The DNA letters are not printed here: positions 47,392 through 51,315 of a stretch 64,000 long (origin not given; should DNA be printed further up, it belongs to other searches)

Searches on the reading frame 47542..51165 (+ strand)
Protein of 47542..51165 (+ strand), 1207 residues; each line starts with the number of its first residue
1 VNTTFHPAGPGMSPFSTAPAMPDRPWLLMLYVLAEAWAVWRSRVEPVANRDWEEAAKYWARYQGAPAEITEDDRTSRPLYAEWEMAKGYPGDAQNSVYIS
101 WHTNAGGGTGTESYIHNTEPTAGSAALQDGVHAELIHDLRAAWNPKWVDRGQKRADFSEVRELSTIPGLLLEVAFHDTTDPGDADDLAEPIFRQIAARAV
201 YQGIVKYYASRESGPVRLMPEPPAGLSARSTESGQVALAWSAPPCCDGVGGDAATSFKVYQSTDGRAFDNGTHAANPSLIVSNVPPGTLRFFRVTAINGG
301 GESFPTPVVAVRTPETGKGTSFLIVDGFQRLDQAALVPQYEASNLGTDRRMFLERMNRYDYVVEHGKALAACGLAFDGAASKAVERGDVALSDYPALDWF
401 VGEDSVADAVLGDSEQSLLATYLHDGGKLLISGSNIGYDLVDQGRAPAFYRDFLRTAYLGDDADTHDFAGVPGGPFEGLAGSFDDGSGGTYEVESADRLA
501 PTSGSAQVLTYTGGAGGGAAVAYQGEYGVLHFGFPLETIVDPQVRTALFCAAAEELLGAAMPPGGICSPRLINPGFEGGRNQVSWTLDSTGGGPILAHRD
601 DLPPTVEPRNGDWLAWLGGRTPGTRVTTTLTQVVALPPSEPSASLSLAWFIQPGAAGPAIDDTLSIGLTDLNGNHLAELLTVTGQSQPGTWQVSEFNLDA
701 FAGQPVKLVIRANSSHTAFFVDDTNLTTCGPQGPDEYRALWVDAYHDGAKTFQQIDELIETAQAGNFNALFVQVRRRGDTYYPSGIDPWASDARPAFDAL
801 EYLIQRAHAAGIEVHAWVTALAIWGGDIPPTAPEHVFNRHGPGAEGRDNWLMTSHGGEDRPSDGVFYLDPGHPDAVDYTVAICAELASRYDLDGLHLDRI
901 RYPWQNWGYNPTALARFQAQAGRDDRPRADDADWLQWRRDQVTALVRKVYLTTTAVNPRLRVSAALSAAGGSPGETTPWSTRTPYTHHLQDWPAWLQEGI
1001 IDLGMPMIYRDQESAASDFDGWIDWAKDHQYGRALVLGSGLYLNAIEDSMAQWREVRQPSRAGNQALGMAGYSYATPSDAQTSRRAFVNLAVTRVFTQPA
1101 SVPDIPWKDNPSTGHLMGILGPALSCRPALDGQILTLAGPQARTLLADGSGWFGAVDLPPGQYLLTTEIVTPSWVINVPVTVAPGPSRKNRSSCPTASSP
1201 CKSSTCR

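Call 5: search_protein_families(library=pfam, proteins=[window:47542-51165:+], max_evalue=0.01)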
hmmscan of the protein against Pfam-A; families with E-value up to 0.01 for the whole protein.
window:47542-51165:+ (1207 aa): 2 families
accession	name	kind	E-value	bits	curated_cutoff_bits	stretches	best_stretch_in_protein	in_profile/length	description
PF02638.21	GHL10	-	5.4e-40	137.9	27.9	1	752-1048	18-301/311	Glycosyl hydrolase-like 10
PF00041.27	fn3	-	0.00011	22.8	25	1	222-310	2-82/84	Fibronectin type III domain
